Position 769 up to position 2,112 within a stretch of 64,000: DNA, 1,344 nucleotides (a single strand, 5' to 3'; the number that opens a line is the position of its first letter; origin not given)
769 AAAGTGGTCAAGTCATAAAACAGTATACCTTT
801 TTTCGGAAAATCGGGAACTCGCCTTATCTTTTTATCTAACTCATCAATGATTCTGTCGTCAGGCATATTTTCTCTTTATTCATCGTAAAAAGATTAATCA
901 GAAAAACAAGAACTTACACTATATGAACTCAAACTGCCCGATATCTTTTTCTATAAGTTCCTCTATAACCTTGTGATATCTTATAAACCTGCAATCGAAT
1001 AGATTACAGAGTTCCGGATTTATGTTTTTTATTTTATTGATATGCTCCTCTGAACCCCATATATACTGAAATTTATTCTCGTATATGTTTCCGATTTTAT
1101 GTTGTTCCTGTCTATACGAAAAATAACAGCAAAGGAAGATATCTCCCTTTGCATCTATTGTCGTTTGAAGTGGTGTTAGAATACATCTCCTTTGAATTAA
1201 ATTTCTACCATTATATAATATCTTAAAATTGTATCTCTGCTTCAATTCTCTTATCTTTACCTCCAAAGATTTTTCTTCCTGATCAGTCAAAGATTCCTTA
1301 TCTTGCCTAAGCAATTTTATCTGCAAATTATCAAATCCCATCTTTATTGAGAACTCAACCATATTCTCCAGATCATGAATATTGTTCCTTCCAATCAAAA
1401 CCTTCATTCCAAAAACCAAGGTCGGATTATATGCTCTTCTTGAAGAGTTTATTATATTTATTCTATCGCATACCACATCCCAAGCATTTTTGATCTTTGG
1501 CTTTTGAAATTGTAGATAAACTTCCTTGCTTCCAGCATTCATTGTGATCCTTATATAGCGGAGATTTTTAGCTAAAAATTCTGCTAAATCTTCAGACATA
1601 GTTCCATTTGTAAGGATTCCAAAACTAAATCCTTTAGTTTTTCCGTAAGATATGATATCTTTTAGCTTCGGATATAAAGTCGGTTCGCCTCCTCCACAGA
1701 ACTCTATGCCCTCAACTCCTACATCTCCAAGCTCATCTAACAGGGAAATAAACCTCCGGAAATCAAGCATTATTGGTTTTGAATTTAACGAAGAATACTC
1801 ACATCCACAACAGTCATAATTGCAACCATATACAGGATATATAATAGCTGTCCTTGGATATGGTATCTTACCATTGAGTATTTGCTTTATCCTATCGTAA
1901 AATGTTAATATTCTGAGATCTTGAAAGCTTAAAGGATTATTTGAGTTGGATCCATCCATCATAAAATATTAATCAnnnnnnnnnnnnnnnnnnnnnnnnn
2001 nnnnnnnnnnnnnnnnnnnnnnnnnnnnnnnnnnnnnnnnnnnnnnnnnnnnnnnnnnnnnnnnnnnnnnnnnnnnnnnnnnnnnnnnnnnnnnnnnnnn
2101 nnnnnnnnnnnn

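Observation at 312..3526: Candidate RiPP-type cassette: short peptide + class-B (B12) rSAM + twitch/SPASM-like rSAM (+ apt)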

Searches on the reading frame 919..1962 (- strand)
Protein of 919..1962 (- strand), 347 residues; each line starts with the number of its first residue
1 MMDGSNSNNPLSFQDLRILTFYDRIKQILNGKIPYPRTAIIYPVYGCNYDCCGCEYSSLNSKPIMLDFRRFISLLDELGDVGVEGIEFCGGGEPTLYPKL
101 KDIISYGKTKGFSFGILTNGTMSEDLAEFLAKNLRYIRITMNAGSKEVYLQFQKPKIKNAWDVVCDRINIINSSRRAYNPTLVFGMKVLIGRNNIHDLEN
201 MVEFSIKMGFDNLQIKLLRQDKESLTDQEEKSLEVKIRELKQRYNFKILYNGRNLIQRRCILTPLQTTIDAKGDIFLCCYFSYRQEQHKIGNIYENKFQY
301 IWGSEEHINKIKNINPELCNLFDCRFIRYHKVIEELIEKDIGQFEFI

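Call 4: search_protein_families(library=pfam, proteins=[window:919-1962:-], max_evalue=0.01)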
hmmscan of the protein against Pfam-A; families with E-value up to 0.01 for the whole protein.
window:919-1962:- (347 aa): 2 families
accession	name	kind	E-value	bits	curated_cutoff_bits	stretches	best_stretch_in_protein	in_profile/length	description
PF04055.27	Radical_SAM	-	2.2e-15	57.7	29.5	1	42-204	2-165/166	Radical SAM superfamily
PF13186.11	SPASM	-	5.4e-09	36.6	21.5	1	266-324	7-66/67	Iron-sulfur cluster-binding domain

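Call 6: search_protein_families(library=ncbifam, proteins=[window:919-1962:-], max_evalue=0.01)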
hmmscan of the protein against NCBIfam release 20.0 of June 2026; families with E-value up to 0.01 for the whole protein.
window:919-1962:- (347 aa): 38 families (the best 25 are shown)
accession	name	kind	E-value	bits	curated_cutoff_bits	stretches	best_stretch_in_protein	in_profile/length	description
TIGR04317.1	W_rSAM_matur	equivalog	1.3e-22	80.4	380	1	44-329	11-318/349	tungsten cofactor oxidoreductase radical SAM maturase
TIGR03972.1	rSAM_TYW1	equivalog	1.2e-13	50.8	317.95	1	92-185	128-222/297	4-demethylwyosine synthase TYW1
NF045574.1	sacti_mat_StsB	exception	2.8e-13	49.6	625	1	20-225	79-274/466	StsB family radical SAM/SPASM domain sactipeptide maturase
TIGR02668.1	moaA_archaeal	equivalog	7.3e-12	44.9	325.25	1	47-247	20-213/303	GTP 3',8-cyclase MoaA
TIGR04545.1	rSAM_ahbD_hemeb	equivalog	1.3e-11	44.5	500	1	45-219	8-176/339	heme b synthase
TIGR03962.1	mycofact_rSAM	equivalog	1.6e-11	44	265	1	44-314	19-294/339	mycofactocin radical SAM maturase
TIGR02495.1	NrdG2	equivalog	5.1e-11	42.3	131.15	1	38-177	18-156/193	anaerobic ribonucleoside-triphosphate reductase activating protein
NF038283.1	viperin_w_prok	equivalog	9.4e-11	41.4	180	1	47-211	12-181/281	viperin family antiviral radical SAM protein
TIGR04054.1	rSAM_NirJ1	equivalog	1e-10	40.8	650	1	46-206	45-198/387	putative heme d1 biosynthesis radical SAM protein NirJ1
TIGR04055.1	rSAM_NirJ2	equivalog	1.4e-10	41.3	500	1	47-315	10-286/326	putative heme d1 biosynthesis radical SAM protein NirJ2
NF050035.1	rSAM_WgK_link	exception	2.3e-10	40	650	1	46-218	18-184/367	radical SAM/SPASM peptide maturase WgkB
TIGR02109.1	PQQ_syn_pqqE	equivalog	4.6e-10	39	381.35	1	44-215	14-179/358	pyrroloquinoline quinone biosynthesis protein PqqE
NF045702.1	rSAM_GDGT_ether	equivalog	8.1e-10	37.9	450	1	47-207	96-255/486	tetraether lipid synthase Tes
TIGR04051.1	rSAM_NirJ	equivalog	1.1e-09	37.7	515.45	1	46-216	11-174/354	heme d1 biosynthesis radical SAM protein NirJ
TIGR04347.1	pseudo_SAM_Halo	equivalog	2.6e-09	36.9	525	1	46-218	47-212/390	TIGR04347 family pseudo-SAM/SPASM protein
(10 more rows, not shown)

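Call 17: find_homologous_proteins(query=window:919-1962:-, max_evalue=0.00001)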
Query window:919-1962:- (347 aa): 133 proteins with E <= 0.00001 among 1747 candidates; the best 120 are listed.
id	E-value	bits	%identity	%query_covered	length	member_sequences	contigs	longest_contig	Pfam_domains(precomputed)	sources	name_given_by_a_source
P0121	9.0e-233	789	98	100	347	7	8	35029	PF13186.12,PF04055.28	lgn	-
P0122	1.9e-194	663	81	100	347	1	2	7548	PF13186.12,PF04055.28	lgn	-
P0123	6.2e-162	556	69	100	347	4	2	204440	PF13186.12,PF04055.28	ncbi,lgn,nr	ncbi:MAG: radical SAM protein [bacterium]|nr:radical SAM protein [bacterium]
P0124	2.8e-160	551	67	99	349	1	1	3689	PF13186.12,PF04055.28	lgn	-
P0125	1.2e-91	325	45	96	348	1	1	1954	PF13186.12,PF04055.28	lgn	-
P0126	1.1e-89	319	45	95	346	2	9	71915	PF13186.12,PF04055.28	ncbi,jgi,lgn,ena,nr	ncbi:MAG TPA: radical SAM protein [Smithella sp.]|nr:radical SAM protein [Smithella sp.]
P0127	6.0e-89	316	44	96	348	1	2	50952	PF13186.12,PF04055.28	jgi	jgi:MoaA/NifB/PqqE/SkfB family radical SAM enzyme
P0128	1.7e-88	315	44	97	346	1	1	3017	PF13186.12,PF04055.28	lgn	-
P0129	6.3e-88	313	44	97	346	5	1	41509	PF13186.12,PF04055.28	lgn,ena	-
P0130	1.0e-87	312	43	99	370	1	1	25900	PF13186.12,PF04055.28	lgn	-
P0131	2.7e-87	311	44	95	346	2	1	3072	PF13186.12,PF04055.28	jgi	jgi:radical SAM protein with 4Fe4S-binding SPASM domain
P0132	1.8e-86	308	43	99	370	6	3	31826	PF13186.12,PF04055.28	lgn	-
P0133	3.4e-86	307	43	99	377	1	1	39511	PF13186.12,PF04055.28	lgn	-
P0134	6.8e-86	306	42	99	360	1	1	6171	PF13186.12,PF04055.28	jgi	jgi:MoaA/NifB/PqqE/SkfB family radical SAM enzyme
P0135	7.0e-85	303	42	97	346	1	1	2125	PF13186.12,PF04055.28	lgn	-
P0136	8.2e-85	303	42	97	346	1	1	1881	PF13186.12,PF04055.28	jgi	jgi:GTP 3',8-cyclase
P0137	1.1e-84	302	42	97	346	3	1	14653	PF13186.12,PF04055.28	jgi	jgi:radical SAM protein with 4Fe4S-binding SPASM domain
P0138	1.5e-84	302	42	97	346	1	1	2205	PF13186.12,PF04055.28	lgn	-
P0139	9.0e-84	299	41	97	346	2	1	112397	PF13186.12,PF04055.28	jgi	-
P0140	1.4e-83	299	43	95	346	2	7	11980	PF13186.12,PF04055.28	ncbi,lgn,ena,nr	ncbi:MAG TPA: radical SAM protein [Smithellaceae bacterium]|nr:radical SAM protein [Smithellaceae ba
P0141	3.7e-83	297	41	97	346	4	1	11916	PF13186.12,PF04055.28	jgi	jgi:radical SAM protein with 4Fe4S-binding SPASM domain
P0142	7.3e-83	296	43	95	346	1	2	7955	PF13186.12,PF04055.28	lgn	-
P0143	9.6e-83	296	42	93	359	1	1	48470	PF13186.12,PF04055.28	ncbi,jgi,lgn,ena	jgi:radical SAM protein with 4Fe4S-binding SPASM domain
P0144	1.2e-82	296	41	92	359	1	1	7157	PF13186.12,PF04055.28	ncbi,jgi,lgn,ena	jgi:radical SAM protein with 4Fe4S-binding SPASM domain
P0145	7.5e-81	290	43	97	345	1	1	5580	PF13186.12,PF04055.28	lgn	-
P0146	3.3e-80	287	41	97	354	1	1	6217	PF13186.12,PF04055.28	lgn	-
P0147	2.0e-78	282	43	95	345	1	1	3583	PF13186.12,PF04055.28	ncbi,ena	-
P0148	1.7e-76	275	41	93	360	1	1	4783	PF13186.12,PF04055.28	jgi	jgi:radical SAM protein with 4Fe4S-binding SPASM domain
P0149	6.8e-76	273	39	97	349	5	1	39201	PF13186.12,PF04055.28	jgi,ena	-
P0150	1.5e-75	272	39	98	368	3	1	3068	PF13186.12,PF04055.28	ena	-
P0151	5.5e-75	270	42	92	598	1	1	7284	PF13186.12,PF04055.28,PF00535.33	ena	-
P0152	1.0e-74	269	39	96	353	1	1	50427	PF13186.12,PF04055.28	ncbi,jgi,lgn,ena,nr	ncbi:MAG TPA: radical SAM protein [Anaeromyxobacter sp.]|nr:radical SAM protein [Anaeromyxobacter sp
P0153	2.7e-74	268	40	96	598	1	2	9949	PF13186.12,PF04055.28,PF00535.33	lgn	-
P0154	8.4e-74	266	39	95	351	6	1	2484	PF13186.12,PF04055.28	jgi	jgi:MoaA/NifB/PqqE/SkfB family radical SAM enzyme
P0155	2.6e-73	265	38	95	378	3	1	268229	PF13186.12,PF04055.28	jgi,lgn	jgi:MoaA/NifB/PqqE/SkfB family radical SAM enzyme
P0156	3.4e-73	264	37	97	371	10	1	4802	PF13186.12,PF04055.28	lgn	-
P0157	4.1e-73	264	41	95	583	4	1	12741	PF13186.12,PF04055.28,PF00535.33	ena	-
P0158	4.8e-73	264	38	95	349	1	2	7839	PF13186.12,PF04055.28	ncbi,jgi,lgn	-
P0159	2.1e-72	262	36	95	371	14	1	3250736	PF13186.12,PF04055.28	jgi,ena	-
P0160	2.1e-72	262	39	95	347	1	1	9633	PF13186.12,PF04055.28,PF13353.12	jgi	jgi:cyclic pyranopterin phosphate synthase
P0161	2.2e-72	262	39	95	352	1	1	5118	PF13186.12,PF04055.28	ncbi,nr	ncbi:MAG: radical SAM protein [Candidatus Hydrogenedentes bacterium]|nr:radical SAM protein [Candida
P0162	3.0e-72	261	38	99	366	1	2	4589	PF13186.12,PF04055.28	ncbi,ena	-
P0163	3.3e-72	261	36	95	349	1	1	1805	PF13186.12,PF04055.28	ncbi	-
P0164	3.4e-72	261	38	95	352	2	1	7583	PF13186.12,PF04055.28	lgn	-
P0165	4.9e-72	261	37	99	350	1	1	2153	PF13186.12,PF04055.28,PF13353.12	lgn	-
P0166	5.2e-72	260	36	99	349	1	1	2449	PF13186.12,PF04055.28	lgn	-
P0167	7.5e-72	260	36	97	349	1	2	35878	PF13186.12,PF04055.28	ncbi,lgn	-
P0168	8.5e-72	260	38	96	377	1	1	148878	PF13186.12,PF04055.28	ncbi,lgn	ncbi:MAG: hypothetical protein AMXMBFR84_24740 [Candidatus Hydrogenedentota bacterium]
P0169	1.3e-71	259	36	98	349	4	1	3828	PF13186.12,PF04055.28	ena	-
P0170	3.0e-71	258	36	99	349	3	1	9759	PF13186.12,PF04055.28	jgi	-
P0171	3.2e-71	258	36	97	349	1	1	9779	PF13186.12,PF04055.28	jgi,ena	-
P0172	4.3e-71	257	39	98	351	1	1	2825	PF13186.12,PF04055.28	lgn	-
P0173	4.3e-71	257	37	95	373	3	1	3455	PF13186.12,PF04055.28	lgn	-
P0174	4.7e-71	257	40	95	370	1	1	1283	PF13186.12,PF04055.28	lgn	-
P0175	4.8e-71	257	38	97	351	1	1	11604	PF13186.12,PF04055.28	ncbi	-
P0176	5.0e-71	257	37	99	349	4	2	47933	PF13186.12,PF04055.28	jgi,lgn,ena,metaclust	metaclust:\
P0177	9.3e-71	256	38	95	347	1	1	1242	PF13186.12,PF04055.28,PF13353.12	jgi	jgi:MoaA/NifB/PqqE/SkfB family radical SAM enzyme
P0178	1.0e-70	256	37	98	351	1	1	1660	PF13186.12,PF04055.28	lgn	-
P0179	2.3e-70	255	38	97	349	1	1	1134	PF13186.12,PF04055.28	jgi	-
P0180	2.6e-70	255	38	100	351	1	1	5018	PF13186.12,PF04055.28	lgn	-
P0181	2.7e-70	255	38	97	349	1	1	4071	PF13186.12,PF04055.28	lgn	-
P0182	3.7e-70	254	38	100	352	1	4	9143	PF13186.12,PF04055.28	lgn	-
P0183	3.7e-70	254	36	99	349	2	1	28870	PF13186.12,PF04055.28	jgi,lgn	-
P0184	5.1e-70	254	36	97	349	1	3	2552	PF13186.12,PF04055.28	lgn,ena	-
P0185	8.8e-70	253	35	97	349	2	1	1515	PF13186.12,PF04055.28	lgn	-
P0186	1.3e-69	253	36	97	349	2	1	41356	PF13186.12,PF04055.28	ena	-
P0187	1.4e-69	252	38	97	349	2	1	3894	PF13186.12,PF04055.28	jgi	-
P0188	2.5e-69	252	35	95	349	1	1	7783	PF13186.12,PF04055.28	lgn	-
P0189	2.6e-69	252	36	99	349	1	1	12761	PF13186.12,PF04055.28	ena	-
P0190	2.8e-69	251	38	95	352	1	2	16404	PF13186.12,PF04055.28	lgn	-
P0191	3.8e-69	251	37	98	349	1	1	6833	PF13186.12,PF04055.28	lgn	-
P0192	4.0e-69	251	36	95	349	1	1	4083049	PF13186.12,PF04055.28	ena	-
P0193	4.3e-69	251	36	99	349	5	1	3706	PF13186.12,PF04055.28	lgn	-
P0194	4.6e-69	251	36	98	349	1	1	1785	PF13186.12,PF04055.28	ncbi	-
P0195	1.0e-68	250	37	97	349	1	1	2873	PF13186.12,PF04055.28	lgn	-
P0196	1.2e-68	249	36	97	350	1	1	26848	PF13186.12,PF04055.28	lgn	-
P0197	1.3e-68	249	36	99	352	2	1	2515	PF13186.12,PF04055.28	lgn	-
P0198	1.4e-68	249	37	95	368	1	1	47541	PF04055.28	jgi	jgi:MoaA/NifB/PqqE/SkfB family radical SAM enzyme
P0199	3.0e-68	248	36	97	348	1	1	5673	PF13186.12,PF04055.28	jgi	-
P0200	4.6e-68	248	38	97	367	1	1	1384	PF13186.12,PF04055.28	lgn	-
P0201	4.7e-68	247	37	97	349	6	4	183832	PF13186.12,PF04055.28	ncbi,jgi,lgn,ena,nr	ncbi:MAG TPA: radical SAM protein [Candidatus Bathyarchaeia archaeon]|nr:radical SAM protein [Candid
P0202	6.6e-68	247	36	97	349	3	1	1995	PF13186.12,PF04055.28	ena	-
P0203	1.9e-67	245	37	99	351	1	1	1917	PF13186.12,PF04055.28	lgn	-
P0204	2.5e-67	245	36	95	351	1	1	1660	PF13186.12,PF04055.28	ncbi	-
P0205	4.8e-67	244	38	92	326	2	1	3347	PF13186.12,PF04055.28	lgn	-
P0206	7.7e-67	243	36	95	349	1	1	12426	PF13186.12,PF04055.28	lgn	-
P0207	8.5e-67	243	35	95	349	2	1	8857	PF13186.12,PF04055.28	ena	-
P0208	7.0e-66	240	36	98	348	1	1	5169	PF13186.12,PF04055.28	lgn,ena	-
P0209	7.0e-66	240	34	95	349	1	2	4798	PF13186.12,PF04055.28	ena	-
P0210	5.2e-65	237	34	97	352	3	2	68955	PF13186.12,PF04055.28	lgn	-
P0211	1.4e-64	236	36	95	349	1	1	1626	PF13186.12,PF04055.28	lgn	-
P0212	2.6e-64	235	37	98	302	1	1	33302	PF13186.12,PF04055.28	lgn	-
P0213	1.8e-63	232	35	97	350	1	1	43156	PF13186.12,PF04055.28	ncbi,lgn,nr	ncbi:MAG: radical SAM protein [Candidatus Omnitrophica bacterium]|nr:radical SAM protein [Candidatus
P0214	4.7e-63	231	36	98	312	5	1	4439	PF13186.12,PF04055.28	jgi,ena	-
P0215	1.0e-62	230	39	95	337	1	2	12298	PF13186.12,PF04055.28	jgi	jgi:radical SAM protein with 4Fe4S-binding SPASM domain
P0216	2.4e-62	229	35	100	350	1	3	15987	PF13186.12,PF04055.28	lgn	-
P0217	3.1e-62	228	34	97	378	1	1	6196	PF13186.12,PF04055.28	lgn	-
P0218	3.1e-60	222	34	96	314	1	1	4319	PF13186.12,PF04055.28,PF13353.12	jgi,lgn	-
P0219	1.9e-58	216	35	97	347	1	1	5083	PF13186.12,PF04055.28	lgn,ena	-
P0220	2.9e-57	212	36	93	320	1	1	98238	PF13186.12,PF04055.28,PF13353.12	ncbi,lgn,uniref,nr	ncbi:radical SAM protein [Alkaliphilus serpentinus]|uniref:Radical SAM protein n=1 Tax=Alkaliphilus 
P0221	1.3e-54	203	35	94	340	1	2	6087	PF13186.12,PF04055.28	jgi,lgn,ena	-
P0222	1.3e-52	197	34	91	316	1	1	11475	PF13186.12,PF04055.28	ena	-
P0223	1.6e-48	183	35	79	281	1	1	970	PF13186.12,PF04055.28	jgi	jgi:radical SAM protein with 4Fe4S-binding SPASM domain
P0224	1.2e-45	174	33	92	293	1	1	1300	PF13186.12,PF04055.28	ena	-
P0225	6.1e-44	168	32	86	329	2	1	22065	PF13186.12,PF04055.28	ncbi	-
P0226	5.8e-43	165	32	91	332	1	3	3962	PF13186.12,PF04055.28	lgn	-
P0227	1.2e-41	161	30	93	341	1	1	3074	PF13186.12,PF04055.28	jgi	jgi:MoaA/NifB/PqqE/SkfB family radical SAM enzyme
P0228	7.6e-41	158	31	77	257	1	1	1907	PF13186.12,PF04055.28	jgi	-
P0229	3.0e-34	136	42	52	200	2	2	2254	PF04055.28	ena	-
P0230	3.5e-23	100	27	97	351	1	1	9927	PF04055.28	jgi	jgi:MoaA/NifB/PqqE/SkfB family radical SAM enzyme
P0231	7.4e-22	96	29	80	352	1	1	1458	PF13186.12,PF04055.28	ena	-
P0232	8.5e-21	92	26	88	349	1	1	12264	PF13186.12,PF04055.28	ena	-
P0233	3.4e-18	84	27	94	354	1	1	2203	PF04055.28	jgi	jgi:MoaA/NifB/PqqE/SkfB family radical SAM enzyme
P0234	1.7e-14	71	24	86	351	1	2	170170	PF13186.12,PF04055.28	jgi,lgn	-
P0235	4.1e-10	57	28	75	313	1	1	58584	PF13186.12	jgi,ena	-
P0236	1.4e-8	52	23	75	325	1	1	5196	PF13186.12,PF04055.28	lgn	-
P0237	4.4e-8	50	25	84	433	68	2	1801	PF13186.12,PF04055.28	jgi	-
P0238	4.6e-7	47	26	83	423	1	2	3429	PF04055.28,PF05402.19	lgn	-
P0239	6.7e-7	46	24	67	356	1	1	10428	PF13186.12,PF04055.28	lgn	-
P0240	1.2e-6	46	27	82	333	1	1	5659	PF04055.28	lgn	-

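Call 18: find_encoding_contigs(protein=P0123, flank=6000, max_places=2)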
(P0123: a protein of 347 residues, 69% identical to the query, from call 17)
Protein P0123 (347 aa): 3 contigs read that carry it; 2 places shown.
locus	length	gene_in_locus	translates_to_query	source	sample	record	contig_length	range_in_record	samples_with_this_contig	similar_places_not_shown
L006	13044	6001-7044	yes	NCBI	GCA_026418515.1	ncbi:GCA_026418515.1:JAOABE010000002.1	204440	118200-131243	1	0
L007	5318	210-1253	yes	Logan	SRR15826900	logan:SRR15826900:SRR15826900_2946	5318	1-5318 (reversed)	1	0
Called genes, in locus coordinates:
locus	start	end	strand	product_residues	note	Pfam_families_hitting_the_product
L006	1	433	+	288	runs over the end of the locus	PF02219:MTHFR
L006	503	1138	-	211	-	PF01569:PAP2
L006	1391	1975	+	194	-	-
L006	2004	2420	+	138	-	PF09811:Yae1_N (weak)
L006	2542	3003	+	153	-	PF01161:PBP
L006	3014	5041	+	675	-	PF22745:Nlig-Ia, PF01653:DNA_ligase_aden, PF03120:OB_DNA_ligase, PF03119:DNA_ligase_ZBD, PF14520:HHH_5 (faint), PF12826:HHH_2, PF00533:BRCT, PF12738:PTCB-BRCT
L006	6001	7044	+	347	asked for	PF04055:Radical_SAM, PF13186:SPASM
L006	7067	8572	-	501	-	PF02310:B12-binding, PF04055:Radical_SAM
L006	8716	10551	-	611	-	PF13231:PMT_2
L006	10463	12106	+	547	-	-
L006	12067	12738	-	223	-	-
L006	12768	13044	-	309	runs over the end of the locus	-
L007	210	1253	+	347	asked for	PF04055:Radical_SAM, PF13186:SPASM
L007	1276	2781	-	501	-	PF02310:B12-binding, PF04055:Radical_SAM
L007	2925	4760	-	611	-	PF13231:PMT_2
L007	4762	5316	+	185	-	?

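Call 19: find_encoding_contigs(protein=P0126, flank=6000, max_places=3)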
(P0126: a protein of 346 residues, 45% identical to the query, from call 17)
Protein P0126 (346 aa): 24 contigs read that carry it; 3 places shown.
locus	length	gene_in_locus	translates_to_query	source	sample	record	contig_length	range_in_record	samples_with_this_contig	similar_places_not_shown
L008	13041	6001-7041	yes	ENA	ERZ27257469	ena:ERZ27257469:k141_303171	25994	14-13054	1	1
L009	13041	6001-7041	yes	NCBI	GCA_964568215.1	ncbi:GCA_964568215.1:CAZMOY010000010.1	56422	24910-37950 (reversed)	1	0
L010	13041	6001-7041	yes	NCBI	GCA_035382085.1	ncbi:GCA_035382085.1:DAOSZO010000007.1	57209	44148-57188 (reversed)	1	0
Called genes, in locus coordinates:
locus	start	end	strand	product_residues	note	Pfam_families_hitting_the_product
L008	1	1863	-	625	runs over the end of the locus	?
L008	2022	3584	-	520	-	PF13231:PMT_2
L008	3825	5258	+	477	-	PF02310:B12-binding, PF04055:Radical_SAM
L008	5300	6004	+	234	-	PF00535:Glycos_transf_2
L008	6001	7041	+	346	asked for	PF04055:Radical_SAM, PF13186:SPASM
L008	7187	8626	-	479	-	PF14691:Fer4_20, PF01262:AlaDh_PNT_C (faint), PF13738:Pyr_redox_3 (faint), PF00070:Pyr_redox (faint), PF07992:Pyr_redox_2, PF13450:NAD_binding_8 (faint)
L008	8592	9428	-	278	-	PF00970:FAD_binding_6 (faint), PF10418:DHODB_Fe-S_bind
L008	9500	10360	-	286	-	PF00970:FAD_binding_6 (weak), PF00175:NAD_binding_1, PF10418:DHODB_Fe-S_bind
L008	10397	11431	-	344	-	PF13534:Fer4_17 (faint), PF12838:Fer4_7 (faint), PF13187:Fer4_9 (faint), PF12797:Fer4_2 (faint), PF13183:Fer4_8 (weak), PF13237:Fer4_10 (faint), PF17179:Fer4_22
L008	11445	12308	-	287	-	PF13534:Fer4_17 (faint), PF13187:Fer4_9 (faint), PF12797:Fer4_2 (faint), PF00037:Fer4 (faint), PF13183:Fer4_8 (weak)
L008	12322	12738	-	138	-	PF02662:FlpD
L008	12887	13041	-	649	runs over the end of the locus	PF00890:FAD_binding_2 (weak), PF01134:GIDA (weak), PF01266:DAO (weak), PF07992:Pyr_redox_2 (weak), PF12831:FAD_oxidored, PF13450:NAD_binding_8, PF12838:Fer4_7 (weak), PF13237:Fer4_10 (weak), +6 more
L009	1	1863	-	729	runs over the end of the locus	PF02730:AFOR_N, PF01314:AFOR_C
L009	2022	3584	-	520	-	PF13231:PMT_2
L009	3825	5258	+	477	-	PF02310:B12-binding, PF04055:Radical_SAM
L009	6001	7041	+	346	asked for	PF04055:Radical_SAM, PF13186:SPASM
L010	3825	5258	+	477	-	PF02310:B12-binding, PF04055:Radical_SAM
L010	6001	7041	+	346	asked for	PF04055:Radical_SAM, PF13186:SPASM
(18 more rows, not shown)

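Call 20: find_encoding_contigs(protein=P0133, flank=6000, max_places=2)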
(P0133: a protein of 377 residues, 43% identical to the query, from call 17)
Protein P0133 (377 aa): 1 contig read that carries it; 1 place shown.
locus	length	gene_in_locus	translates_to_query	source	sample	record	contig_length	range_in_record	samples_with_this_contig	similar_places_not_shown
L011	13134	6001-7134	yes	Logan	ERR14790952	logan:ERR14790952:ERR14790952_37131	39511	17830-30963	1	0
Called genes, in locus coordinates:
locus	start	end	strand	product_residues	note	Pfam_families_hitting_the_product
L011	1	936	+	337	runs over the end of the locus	PF04055:Radical_SAM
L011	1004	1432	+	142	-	PF00355:Rieske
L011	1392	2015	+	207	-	-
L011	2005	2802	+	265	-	PF01040:UbiA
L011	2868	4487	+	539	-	PF13231:PMT_2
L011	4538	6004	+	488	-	-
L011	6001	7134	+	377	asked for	PF04055:Radical_SAM, PF13186:SPASM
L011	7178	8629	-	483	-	PF02310:B12-binding, PF04055:Radical_SAM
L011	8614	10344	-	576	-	-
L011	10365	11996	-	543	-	-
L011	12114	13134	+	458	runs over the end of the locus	PF04055:Radical_SAM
